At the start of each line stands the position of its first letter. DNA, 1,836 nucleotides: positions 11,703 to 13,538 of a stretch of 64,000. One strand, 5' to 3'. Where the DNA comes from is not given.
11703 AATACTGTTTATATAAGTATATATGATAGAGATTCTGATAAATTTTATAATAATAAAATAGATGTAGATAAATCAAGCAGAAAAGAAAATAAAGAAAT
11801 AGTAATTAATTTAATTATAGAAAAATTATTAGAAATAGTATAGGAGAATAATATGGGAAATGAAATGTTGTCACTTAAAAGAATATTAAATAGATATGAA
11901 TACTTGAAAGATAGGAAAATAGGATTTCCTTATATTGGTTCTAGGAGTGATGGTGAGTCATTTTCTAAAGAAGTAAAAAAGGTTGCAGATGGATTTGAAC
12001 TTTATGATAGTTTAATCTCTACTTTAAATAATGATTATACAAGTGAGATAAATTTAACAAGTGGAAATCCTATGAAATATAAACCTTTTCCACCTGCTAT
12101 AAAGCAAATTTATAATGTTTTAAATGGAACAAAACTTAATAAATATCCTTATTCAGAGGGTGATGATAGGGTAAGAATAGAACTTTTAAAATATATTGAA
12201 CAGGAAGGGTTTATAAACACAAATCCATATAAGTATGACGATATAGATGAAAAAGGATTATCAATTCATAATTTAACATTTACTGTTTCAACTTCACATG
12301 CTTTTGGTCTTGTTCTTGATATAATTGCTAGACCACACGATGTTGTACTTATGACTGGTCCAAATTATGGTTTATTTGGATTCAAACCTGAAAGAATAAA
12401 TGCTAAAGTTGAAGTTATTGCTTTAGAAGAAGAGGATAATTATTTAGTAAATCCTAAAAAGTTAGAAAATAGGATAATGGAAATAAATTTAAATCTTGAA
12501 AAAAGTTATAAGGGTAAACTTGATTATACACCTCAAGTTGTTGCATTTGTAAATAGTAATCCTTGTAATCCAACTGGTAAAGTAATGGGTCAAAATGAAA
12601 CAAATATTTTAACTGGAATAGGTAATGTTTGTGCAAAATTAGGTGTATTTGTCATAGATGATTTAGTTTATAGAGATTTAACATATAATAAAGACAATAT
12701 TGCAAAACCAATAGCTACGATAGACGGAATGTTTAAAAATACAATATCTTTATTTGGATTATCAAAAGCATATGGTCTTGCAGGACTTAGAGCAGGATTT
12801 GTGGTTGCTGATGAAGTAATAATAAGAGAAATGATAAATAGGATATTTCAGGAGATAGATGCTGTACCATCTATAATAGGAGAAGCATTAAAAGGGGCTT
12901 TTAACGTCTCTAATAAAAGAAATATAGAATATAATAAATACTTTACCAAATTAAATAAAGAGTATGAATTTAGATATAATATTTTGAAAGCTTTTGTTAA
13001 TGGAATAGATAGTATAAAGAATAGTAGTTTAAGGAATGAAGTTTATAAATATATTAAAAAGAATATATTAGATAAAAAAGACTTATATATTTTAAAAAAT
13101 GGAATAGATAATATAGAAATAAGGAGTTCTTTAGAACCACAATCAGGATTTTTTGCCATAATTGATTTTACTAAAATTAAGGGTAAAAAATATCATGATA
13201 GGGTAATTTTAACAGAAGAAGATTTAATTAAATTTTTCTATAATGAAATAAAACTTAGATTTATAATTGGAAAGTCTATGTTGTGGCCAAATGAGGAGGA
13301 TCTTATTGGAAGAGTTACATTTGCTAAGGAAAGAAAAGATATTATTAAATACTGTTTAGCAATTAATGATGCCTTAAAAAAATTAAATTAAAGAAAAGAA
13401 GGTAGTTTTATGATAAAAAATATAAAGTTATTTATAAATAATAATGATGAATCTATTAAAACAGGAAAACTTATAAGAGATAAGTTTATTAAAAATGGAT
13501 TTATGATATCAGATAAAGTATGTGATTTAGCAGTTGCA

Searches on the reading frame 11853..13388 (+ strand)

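Call 60: search_protein_families(library=pfam, proteins=[window:11853-13388:+], max_evalue=0.00001)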
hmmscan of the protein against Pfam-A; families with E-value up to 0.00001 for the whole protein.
window:11853-13388:+ (512 aa): 1 family
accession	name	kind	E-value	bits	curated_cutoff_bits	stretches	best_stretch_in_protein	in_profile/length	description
PF00155.27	Aminotran_1_2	-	1.4e-21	77.6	19.7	1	65-389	3-299/361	Aminotransferase class I and II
